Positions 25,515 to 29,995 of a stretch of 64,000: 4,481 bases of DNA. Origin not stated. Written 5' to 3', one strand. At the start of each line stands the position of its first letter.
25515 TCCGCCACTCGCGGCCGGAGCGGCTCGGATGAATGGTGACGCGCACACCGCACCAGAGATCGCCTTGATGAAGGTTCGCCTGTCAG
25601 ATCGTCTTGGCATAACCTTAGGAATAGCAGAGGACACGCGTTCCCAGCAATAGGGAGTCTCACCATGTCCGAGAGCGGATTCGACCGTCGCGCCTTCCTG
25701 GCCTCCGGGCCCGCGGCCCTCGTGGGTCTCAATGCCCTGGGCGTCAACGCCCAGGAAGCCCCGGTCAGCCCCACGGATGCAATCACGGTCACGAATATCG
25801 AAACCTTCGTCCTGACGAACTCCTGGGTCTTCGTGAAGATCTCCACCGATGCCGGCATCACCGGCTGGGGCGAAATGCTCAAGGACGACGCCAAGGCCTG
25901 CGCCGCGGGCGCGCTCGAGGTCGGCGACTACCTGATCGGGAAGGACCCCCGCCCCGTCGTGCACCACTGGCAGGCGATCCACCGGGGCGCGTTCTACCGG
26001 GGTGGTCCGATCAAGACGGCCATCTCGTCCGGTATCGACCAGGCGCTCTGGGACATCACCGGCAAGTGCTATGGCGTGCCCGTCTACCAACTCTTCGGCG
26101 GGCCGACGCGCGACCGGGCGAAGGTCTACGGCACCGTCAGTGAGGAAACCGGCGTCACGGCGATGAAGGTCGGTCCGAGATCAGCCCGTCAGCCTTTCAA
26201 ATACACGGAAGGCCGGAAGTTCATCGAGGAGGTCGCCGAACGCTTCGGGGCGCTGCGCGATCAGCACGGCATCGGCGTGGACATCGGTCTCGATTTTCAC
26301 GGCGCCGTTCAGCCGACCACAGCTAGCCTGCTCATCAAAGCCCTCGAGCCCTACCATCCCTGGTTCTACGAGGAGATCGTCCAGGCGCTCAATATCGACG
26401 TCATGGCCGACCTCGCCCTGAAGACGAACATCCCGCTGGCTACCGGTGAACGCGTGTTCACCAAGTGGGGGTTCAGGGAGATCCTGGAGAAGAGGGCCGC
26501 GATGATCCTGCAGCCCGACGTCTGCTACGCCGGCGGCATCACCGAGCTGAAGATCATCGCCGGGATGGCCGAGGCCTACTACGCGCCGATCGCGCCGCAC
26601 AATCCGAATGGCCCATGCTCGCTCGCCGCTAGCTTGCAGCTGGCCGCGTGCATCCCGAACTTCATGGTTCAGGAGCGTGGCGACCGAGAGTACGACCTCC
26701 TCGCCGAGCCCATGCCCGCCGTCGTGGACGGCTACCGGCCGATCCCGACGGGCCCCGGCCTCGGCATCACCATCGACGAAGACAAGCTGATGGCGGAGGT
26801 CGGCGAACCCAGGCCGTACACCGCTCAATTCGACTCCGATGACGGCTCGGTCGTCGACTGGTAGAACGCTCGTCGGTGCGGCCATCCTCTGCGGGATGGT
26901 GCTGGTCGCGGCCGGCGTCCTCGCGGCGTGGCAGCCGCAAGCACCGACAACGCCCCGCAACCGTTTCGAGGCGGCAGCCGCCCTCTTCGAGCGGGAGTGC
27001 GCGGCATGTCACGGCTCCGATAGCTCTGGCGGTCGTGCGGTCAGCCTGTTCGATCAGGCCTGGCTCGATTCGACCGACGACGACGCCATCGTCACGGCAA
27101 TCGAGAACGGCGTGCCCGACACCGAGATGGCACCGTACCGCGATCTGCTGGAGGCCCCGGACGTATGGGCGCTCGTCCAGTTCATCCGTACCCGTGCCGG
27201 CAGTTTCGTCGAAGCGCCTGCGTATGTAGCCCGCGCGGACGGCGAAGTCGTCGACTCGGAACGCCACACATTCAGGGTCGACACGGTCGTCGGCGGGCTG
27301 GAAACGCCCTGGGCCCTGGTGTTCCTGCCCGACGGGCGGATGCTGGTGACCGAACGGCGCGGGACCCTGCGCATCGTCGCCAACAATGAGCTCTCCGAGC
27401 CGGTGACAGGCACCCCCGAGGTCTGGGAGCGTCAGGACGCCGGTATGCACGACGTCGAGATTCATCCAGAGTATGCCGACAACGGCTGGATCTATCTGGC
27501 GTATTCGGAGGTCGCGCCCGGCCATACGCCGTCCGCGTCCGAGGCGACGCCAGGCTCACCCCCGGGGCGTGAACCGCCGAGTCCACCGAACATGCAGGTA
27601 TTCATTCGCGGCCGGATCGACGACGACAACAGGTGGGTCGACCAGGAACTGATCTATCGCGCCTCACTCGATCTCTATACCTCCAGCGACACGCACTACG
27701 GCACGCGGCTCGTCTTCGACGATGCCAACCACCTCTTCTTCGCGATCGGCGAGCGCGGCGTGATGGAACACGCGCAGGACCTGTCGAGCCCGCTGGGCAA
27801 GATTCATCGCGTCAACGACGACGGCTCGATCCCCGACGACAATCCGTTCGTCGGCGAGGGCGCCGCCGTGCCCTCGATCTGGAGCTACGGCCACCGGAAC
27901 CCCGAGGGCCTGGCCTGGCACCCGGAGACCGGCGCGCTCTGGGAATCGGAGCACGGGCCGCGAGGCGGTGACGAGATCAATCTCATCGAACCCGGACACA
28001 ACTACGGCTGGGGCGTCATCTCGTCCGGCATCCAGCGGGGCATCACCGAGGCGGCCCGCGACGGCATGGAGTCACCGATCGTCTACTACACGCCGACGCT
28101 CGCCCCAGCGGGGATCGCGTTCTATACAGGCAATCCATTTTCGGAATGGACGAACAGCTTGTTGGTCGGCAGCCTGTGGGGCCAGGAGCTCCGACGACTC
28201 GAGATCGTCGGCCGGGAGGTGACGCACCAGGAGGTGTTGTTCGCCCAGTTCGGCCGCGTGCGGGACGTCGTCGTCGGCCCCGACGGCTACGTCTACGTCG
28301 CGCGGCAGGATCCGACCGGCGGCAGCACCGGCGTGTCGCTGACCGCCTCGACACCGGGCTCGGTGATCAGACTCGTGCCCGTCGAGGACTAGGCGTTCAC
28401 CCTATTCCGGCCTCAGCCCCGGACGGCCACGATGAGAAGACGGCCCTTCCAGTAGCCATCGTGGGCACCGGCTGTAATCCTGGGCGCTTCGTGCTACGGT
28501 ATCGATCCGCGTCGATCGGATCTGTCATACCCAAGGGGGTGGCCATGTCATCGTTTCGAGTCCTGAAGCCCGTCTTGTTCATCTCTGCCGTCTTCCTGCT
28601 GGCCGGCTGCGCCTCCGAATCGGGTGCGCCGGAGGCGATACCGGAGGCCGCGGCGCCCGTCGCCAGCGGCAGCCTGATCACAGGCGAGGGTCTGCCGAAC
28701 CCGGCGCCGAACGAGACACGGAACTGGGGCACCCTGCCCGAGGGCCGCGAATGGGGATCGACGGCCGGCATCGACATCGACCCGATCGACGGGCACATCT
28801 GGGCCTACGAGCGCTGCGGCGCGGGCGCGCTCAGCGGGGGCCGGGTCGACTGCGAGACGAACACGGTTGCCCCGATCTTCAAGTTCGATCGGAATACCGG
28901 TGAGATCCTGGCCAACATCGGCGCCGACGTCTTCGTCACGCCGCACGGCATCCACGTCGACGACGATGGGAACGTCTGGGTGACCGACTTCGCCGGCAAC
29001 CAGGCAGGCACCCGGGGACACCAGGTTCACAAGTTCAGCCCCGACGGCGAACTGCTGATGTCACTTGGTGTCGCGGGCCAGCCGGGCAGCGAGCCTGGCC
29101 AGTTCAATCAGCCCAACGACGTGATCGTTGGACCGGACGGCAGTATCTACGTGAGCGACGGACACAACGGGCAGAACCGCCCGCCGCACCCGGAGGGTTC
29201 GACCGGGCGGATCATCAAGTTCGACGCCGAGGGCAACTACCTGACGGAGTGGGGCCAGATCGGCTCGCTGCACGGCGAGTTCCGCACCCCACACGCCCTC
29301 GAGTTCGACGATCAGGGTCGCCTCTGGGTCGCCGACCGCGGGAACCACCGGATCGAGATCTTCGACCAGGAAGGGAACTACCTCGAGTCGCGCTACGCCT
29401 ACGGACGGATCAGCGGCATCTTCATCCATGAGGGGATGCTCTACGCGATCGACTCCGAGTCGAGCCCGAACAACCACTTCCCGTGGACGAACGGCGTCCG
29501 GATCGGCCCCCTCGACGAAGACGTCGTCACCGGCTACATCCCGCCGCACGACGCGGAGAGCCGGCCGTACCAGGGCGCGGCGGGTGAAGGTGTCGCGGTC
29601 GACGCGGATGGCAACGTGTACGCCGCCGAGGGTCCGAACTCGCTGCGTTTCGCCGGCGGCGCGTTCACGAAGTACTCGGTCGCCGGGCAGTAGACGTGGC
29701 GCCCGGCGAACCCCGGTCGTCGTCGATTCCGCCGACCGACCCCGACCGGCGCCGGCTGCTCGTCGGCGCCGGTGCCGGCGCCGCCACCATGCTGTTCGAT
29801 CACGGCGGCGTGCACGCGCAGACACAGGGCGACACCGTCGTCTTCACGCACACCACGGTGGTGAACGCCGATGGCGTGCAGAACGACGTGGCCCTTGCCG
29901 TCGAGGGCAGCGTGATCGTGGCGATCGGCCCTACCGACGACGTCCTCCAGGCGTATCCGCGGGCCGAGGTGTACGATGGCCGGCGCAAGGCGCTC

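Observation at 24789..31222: Exported DgoD-like dehydratase heading a cluster of secreted enzymes: candidate periplasmic non-phosphorylative sugar-acid route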

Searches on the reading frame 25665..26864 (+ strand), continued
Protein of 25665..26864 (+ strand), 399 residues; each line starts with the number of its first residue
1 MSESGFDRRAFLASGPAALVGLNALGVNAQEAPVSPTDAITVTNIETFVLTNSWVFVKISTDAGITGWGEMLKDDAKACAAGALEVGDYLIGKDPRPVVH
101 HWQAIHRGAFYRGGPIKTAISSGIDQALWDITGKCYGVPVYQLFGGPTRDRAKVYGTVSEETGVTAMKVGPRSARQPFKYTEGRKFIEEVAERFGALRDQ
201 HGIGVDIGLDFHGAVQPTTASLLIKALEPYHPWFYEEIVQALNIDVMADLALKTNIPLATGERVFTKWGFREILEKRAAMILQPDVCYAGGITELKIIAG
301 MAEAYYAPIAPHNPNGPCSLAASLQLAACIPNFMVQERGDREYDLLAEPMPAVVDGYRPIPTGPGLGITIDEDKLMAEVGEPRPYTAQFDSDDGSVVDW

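Call 56: search_protein_families(library=ncbifam, proteins=[L060:5625-6803:+, L060:6800-8197:+, L060:8292-9677:+, L060:4556-5488:+, L060:3274-4392:+, L079:7025-8146:+, L033:6745-8037:-, L014:11246-12184:-, L013:11897-13063:+], max_evalue=1e-8)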
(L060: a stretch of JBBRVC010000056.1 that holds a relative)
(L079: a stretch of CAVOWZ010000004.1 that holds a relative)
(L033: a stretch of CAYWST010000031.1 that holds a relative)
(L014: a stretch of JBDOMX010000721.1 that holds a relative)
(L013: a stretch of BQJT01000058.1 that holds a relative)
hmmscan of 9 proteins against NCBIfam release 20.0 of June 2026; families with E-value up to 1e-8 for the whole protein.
L060:5625-6803:+ (392 aa): 8 families
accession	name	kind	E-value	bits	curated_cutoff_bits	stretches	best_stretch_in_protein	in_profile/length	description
NF010624.0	PRK14017.1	equivalog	1e-38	133.4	311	1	111-388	82-361/382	galactonate dehydratase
NF043051.1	ManoateDhtManD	equivalog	7.4e-35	120.5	550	2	193-388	192-384/403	D-mannonate dehydratase ManD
NF011654.0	PRK15072.1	subfamily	3.5e-34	118.4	430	1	192-388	192-385/404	D-galactonate dehydratase family protein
NF040790.2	glucon_galact_dh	equivalog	1.1e-31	110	750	1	110-388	92-370/390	bifunctional D-gluconate/D-galactonate dehydratase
NF040866.1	AraD_Arch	equivalog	7.5e-19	67.9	650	1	114-388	106-370/372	arabinonate dehydratase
NF043002.1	HProlDhtase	equivalog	3.8e-17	62.2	500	1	58-336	33-316/366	cis-3-hydroxy-L-proline dehydratase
TIGR02534.1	mucon_cyclo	subfamily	7.6e-14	51.5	334.95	1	110-388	98-366/368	muconate/chloromuconate family cycloisomerase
NF047820.1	TalGalacDh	equivalog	5.2e-13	48.7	500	1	111-383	107-360/371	L-talarate/galactarate dehydratase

L060:6800-8197:+ (465 aa): 9 families
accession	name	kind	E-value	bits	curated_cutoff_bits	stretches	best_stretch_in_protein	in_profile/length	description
NF010624.0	PRK14017.1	equivalog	2.3e-98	329.8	311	1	78-465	2-382/382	galactonate dehydratase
NF043051.1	ManoateDhtManD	equivalog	1.3e-63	215.2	550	2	237-464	181-402/403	D-mannonate dehydratase ManD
NF011654.0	PRK15072.1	subfamily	1.7e-61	208.3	430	2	237-465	182-404/404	D-galactonate dehydratase family protein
NF040790.2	glucon_galact_dh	equivalog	2.4e-60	204.4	750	1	97-449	25-374/390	bifunctional D-gluconate/D-galactonate dehydratase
NF040866.1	AraD_Arch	equivalog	2.5e-41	141.9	650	1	98-444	35-369/372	arabinonate dehydratase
NF011968.0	PRK15440.1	equivalog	1.3e-34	119.8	393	1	98-446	60-393/395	L-rhamnonate dehydratase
NF047820.1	TalGalacDh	equivalog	1e-32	113.5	500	1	90-439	31-359/371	L-talarate/galactarate dehydratase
TIGR02534.1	mucon_cyclo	subfamily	9.6e-21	74.2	334.95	1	80-444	12-365/368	muconate/chloromuconate family cycloisomerase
NF043002.1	HProlDhtase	equivalog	4.8e-14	52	500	1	100-440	36-358/366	cis-3-hydroxy-L-proline dehydratase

L060:8292-9677:+ (461 aa): 9 families
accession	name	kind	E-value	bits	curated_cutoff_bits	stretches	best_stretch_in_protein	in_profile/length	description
NF043051.1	ManoateDhtManD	equivalog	1.3e-107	360.2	550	1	72-458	13-400/403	D-mannonate dehydratase ManD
NF011654.0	PRK15072.1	subfamily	1.4e-103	346.9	430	1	73-459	14-402/404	D-galactonate dehydratase family protein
NF010624.0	PRK14017.1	equivalog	2e-63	214.7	311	2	77-209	16-146/382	galactonate dehydratase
NF040790.2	glucon_galact_dh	equivalog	4.8e-51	173.8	750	1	57-443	3-372/390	bifunctional D-gluconate/D-galactonate dehydratase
NF040866.1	AraD_Arch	equivalog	1.6e-29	103.1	650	2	62-212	21-173/372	arabinonate dehydratase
NF047820.1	TalGalacDh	equivalog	3.6e-29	101.8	500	2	251-438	186-362/371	L-talarate/galactarate dehydratase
NF011968.0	PRK15440.1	equivalog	4.1e-23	81.9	393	1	77-182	60-162/395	L-rhamnonate dehydratase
NF043002.1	HProlDhtase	equivalog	3.8e-18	65.5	500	1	91-212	53-168/366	cis-3-hydroxy-L-proline dehydratase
TIGR02534.1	mucon_cyclo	subfamily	1.3e-17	64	334.95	0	75-202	28-156/368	muconate/chloromuconate family cycloisomerase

L060:4556-5488:+ (310 aa): 5 families
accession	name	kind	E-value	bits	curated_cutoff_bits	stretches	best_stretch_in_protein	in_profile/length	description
NF006093.0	PRK08245.1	subfamily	1e-27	97.1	208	1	48-286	5-234/240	hypothetical protein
NF009399.0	PRK12764.1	equivalog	1.8e-20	73.4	444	1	44-272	263-481/501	fumarylacetoacetate hydrolase family protein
TIGR02798.1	ligK_PcmE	equivalog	3.1e-14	53.1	304.5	1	131-249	70-186/222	4-carboxy-4-hydroxy-2-oxoadipate aldolase/oxaloacetate decarboxylase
NF006731.0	PRK09262.1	equivalog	7e-14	51.9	179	1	131-262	76-205/229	4-carboxy-4-hydroxy-2-oxoadipate aldolase/oxaloacetate decarboxylase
NF004850.0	PRK06201.1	subfamily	5.1e-12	45.8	231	1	131-266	75-208/222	hypothetical protein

L060:3274-4392:+ (372 aa): 2 families
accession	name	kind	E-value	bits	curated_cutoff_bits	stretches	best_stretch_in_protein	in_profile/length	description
TIGR02636.1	galM_Leloir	equivalog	5.8e-99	331.4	397.65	1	38-370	1-336/336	galactose-1-epimerase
NF008277.0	PRK11055.1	subfamily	9.9e-92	307.8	240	1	35-371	10-348/349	galactose-1-epimerase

L079:7025-8146:+ (373 aa): 2 families
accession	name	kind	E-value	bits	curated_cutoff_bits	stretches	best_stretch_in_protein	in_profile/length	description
NF003027.0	PRK03906.1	subfamily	2.5e-39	135.3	191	1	199-361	203-358/385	mannonate dehydratase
TIGR00695.1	uxuA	equivalog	2.9e-27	95.8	199.55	1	197-332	201-331/394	mannonate dehydratase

L033:6745-8037:- (430 aa): 2 families
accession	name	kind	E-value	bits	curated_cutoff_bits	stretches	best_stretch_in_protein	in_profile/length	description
NF003027.0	PRK03906.1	subfamily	8.6e-34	117.1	191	1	250-426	206-379/385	mannonate dehydratase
TIGR00695.1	uxuA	equivalog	1.8e-21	76.7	199.55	1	250-406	206-369/394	mannonate dehydratase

L014:11246-12184:- (312 aa): 4 families
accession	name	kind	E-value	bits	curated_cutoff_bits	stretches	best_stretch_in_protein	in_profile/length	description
TIGR02311.1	HpaI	equivalog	2.2e-28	99.4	368.8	1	48-284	5-239/249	4-hydroxy-2-oxoheptanedioate aldolase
TIGR03239.1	GarL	equivalog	3.6e-27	95.5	406.75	1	46-254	3-209/249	2-dehydro-3-deoxyglucarate aldolase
NF007849.0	PRK10558.1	equivalog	1.2e-26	93.7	393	1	44-254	8-216/256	2-dehydro-3-deoxyglucarate aldolase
NF007521.0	PRK10128.1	equivalog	1.2e-24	87.3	441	1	49-295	12-256/267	2-keto-3-deoxy-L-rhamnonate aldolase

L013:11897-13063:+ (388 aa): 1 family
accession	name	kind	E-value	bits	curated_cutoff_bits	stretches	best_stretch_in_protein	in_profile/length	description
NF033206.1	ScyE_fam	subfamily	4.9e-10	39.4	80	0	166-259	234-318/333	ScyD/ScyE family protein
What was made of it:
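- Several different Tat-leader enolase-family paralogues occur side by side in L060, implying distinct substrates (call 56).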

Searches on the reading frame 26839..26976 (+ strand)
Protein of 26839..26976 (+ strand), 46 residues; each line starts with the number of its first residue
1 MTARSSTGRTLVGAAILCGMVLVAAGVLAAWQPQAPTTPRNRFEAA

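Call 48: search_protein_families(library=pfam, proteins=[window:26839-26976:+], max_evalue=10)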
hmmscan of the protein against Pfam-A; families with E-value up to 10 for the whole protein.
seq(46 aa): 2 families
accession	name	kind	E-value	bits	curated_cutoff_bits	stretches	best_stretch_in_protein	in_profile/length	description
PF09534.15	Trp_oprn_chp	-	0.0063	16.8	29.6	1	11-45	118-152/180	Tryptophan-associated transmembrane protein (Trp_oprn_chp)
PF15195.11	TMEM210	-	0.17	12.8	27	1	12-42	24-54/114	TMEM210 family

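Call 49: search_protein_families(library=ncbifam, proteins=[window:26839-26976:+], max_evalue=10)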
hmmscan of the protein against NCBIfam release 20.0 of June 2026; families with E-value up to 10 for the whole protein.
seq(46 aa): 1 family
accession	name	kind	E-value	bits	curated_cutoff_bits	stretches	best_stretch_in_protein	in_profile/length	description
NF051431.1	Rv0361_Cterm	subfamily_domain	0.13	12.5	37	1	9-39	3-33/140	Rv0361 family membrane protein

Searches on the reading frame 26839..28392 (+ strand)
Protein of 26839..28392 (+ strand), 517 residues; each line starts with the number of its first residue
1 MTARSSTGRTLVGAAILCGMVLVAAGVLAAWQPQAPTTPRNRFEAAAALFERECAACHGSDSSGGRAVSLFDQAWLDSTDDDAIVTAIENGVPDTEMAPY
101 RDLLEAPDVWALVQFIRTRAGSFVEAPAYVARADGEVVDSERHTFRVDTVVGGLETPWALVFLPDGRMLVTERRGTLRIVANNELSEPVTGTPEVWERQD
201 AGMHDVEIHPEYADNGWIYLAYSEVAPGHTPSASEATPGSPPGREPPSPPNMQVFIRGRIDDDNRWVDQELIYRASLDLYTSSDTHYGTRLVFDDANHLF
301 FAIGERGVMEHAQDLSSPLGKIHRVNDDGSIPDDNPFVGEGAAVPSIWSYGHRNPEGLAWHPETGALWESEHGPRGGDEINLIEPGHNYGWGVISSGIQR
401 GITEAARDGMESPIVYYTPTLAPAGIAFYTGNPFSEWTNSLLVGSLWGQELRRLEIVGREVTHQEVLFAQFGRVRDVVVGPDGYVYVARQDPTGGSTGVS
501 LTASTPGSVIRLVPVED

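Call 3: search_protein_families(library=pfam, proteins=[window:26839-28392:+], max_evalue=0.001)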
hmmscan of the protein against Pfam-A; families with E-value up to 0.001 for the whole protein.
window:26839-28392:+ (517 aa): 3 families
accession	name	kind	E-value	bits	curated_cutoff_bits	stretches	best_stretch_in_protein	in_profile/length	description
PF07995.17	GSDH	-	5.9e-114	381.2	25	1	154-494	1-328/332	Glucose / Sorbosone dehydrogenase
PF13442.11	Cytochrome_CBB3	-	7.2e-11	42.7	27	1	43-116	3-68/68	Cytochrome C oxidase, cbb3-type, subunit III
PF00034.26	Cytochrom_C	-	5.8e-06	28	21.3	1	44-118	2-88/90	Cytochrome c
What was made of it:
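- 26839..28392 (+): Cytochrome c (CAACH) fused to an sGDH-type PQQ sugar dehydrogenase. Local downstream partner. The start may instead be ATG 26896. Pfam GSDH 5.9e-114 and Cytochrome_CBB3 (call 3).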

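Call 4: search_protein_families(library=ncbifam, proteins=[window:26839-28392:+], max_evalue=0.001)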
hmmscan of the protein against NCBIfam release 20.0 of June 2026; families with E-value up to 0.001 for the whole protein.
window:26839-28392:+ (517 aa): 8 families
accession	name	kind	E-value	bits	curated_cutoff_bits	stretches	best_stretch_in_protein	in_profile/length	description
TIGR03606.1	non_repeat_PQQ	subfamily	2.7e-39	135.2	434.55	3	312-394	191-270/454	glucose/sorbosone family PQQ-dependent dehydrogenase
NF011054.0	PRK14486.1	equivalog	6.2e-10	39.1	447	1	46-119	218-290/294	putative bifunctional cbb3-type cytochrome c oxidase subunit II/cytochrome c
TIGR00782.1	ccoP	equivalog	1.7e-08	34.1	179.95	1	44-121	108-194/285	cytochrome-c oxidase, cbb3-type subunit III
TIGR02604.1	Piru_Ver_Nterm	subfamily_domain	4.1e-05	23.1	122.2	1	419-488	261-337/367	PVC-type heme-binding CxxCH protein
NF045773.1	cytochro_C550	exception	0.00027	20.8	125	1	44-99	50-101/118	cytochrome c550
TIGR04494.1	c550_PedF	equivalog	0.00048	20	122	0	45-119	53-130/133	cytochrome c-550 PedF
NF033206.1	ScyE_fam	subfamily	0.00075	19.1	80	0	149-208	2-80/333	ScyD/ScyE family protein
NF045774.1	cytochro_C551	exception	0.00087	19.2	118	0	38-92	34-86/110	cytochrome c551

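Call 31: find_related_loci(query=window:26839-28392:+, collection=metagenome_contigs, flank=8000)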
Query window:26839-28392:+ (517 aa) in metagenome_contigs; peptide patterns used: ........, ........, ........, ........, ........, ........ (x = any residue, [..] = any of these).
167 stretches matched a pattern; 118 encode a relative of the query (tblastn E <= 1e-3); the best 80 are kept; 80 distinct loci.
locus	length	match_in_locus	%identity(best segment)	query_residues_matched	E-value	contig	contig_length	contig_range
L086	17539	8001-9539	83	1-514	0e+0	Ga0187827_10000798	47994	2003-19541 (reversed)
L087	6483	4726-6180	59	44-517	0e+0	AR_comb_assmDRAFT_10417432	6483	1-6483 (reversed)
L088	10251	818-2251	59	49-517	0e+0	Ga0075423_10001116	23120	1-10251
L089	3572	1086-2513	59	49-515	0e+0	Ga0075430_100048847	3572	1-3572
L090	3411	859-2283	58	49-514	0e+0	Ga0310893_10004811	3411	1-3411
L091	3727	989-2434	56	42-515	0e+0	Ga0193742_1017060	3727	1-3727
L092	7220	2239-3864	51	5-515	0e+0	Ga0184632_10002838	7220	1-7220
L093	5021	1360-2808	57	47-514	0e+0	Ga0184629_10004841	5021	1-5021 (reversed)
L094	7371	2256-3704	56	42-516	0e+0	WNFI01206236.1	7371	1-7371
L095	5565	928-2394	55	33-516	0e+0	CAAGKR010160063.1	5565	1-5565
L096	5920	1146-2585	55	46-516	2e-179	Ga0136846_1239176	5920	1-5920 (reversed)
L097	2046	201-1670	52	5-516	0e+0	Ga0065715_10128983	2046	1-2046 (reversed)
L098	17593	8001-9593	52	14-514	4e-176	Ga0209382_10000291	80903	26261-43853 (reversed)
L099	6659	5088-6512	56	47-516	5e-177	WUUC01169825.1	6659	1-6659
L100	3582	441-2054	50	3-515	0e+0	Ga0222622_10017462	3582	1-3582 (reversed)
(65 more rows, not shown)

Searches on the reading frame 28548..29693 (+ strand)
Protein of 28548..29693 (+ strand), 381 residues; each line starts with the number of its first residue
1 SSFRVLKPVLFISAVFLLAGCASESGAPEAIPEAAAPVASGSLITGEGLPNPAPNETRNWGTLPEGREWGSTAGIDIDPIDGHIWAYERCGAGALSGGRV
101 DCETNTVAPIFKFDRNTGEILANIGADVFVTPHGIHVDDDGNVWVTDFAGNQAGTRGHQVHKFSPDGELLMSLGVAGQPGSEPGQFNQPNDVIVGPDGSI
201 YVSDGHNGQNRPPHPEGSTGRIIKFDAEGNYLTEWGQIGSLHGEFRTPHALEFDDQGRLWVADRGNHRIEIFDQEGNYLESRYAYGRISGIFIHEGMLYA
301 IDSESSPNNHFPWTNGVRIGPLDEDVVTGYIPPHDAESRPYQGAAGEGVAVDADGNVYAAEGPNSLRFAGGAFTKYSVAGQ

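Call 3: search_protein_families(library=pfam, proteins=[window:28548-29693:+], max_evalue=0.001)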
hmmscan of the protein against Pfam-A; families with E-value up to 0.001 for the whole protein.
window:28548-29693:+ (381 aa): 8 families
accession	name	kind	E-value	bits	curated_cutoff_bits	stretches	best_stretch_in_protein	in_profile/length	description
PF01436.27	NHL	-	4.5e-19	67.9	20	1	245-272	1-28/28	NHL repeat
PF08450.18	SGL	-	2.3e-10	40.9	26.3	0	130-172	184-219/246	SMP-30/Gluconolactonase/LRE-like region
PF23500.1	DUF7133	-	1.8e-05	24.6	27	0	188-207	330-349/385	Domain of unknown function (DUF7133)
PF07494.17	Reg_prop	-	4.3e-05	23.7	20.4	0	249-263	8-22/24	Two component regulator propeller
PF20067.5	SSL_N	-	5e-05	23.5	18.9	0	347-360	24-37/46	Strictosidine synthase-like, N-terminal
PF13449.12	Phytase-like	-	6.6e-05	23.4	27.6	0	251-281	73-103/284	Esterase-like activity of phytase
PF24684.1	Vgb_lyase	-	9.4e-05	21.8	50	0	131-155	224-248/290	Virginiamycin B lyase family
PF25021.1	TEN_NHL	-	0.00016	21.2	27.1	0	188-223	32-65/357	Teneurin NHL domain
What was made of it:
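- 28545..29693 (+): NHL-repeat beta-propeller lipoprotein (lipobox LLAGC). A lactonase role is speculative. The SGL match is a whole-protein score only, with no single stretch passing (call 3).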

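Call 4: search_protein_families(library=ncbifam, proteins=[window:28548-29693:+], max_evalue=0.001)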
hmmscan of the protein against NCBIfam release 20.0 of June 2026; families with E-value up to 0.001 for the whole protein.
window:28548-29693:+ (381 aa): 5 families
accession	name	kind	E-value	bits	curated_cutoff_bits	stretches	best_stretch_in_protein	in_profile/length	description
NF035926.1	scyF_NHL_VPEP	equivalog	3.9e-27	95.4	350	1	110-281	132-282/376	scytonemin biosynthesis PEP-CTERM protein ScyF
NF033206.1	ScyE_fam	subfamily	6.2e-11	42.4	80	2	106-224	232-331/333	ScyD/ScyE family protein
NF047494.1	Lepto_SBBP_lipo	equivalog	7.2e-10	38.1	400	1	112-266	109-266/466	SBBP repeat beta-propeller lipoprotein, LipL53 family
TIGR02604.1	Piru_Ver_Nterm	subfamily_domain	2.1e-07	30.7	122.2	0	246-268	14-36/367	PVC-type heme-binding CxxCH protein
NF047780.1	LIC12708_fam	subfamily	9.5e-06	24.7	150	1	185-281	118-219/391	LIC_12708 family protein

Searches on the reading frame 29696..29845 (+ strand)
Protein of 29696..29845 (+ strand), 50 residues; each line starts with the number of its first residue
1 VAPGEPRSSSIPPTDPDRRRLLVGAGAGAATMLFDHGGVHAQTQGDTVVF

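Call 48: search_protein_families(library=pfam, proteins=[window:29696-29845:+], max_evalue=10)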
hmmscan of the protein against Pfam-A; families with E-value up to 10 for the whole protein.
seq(50 aa): 1 family
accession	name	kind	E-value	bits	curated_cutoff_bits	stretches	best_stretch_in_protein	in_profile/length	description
PF10518.14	TAT_signal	-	0.006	16.9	22.7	1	16-33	2-19/21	TAT (twin-arginine translocation) pathway signal sequence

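Call 49: search_protein_families(library=ncbifam, proteins=[window:29696-29845:+], max_evalue=10)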
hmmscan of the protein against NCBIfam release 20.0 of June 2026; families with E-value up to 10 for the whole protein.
seq(50 aa): 2 families
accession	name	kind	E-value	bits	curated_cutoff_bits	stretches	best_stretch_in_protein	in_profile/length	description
TIGR01409.1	TAT_signal_seq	domain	0.035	14.5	16.7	1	17-34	2-19/29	twin-arginine translocation signal domain-containing protein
TIGR02811.1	formate_TAT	hypoth_equivalog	0.11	12.8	48.45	1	14-31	7-24/66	formate dehydrogenase region TAT target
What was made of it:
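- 29696..31222 (+): Amidohydrolase of the chlorohydrolase/deaminase type with an RR leader (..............). No evident role in a sugar-acid route. The leader scores 14.5 bits on TIGR01409, just under the 16.7 cutoff (call 49).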
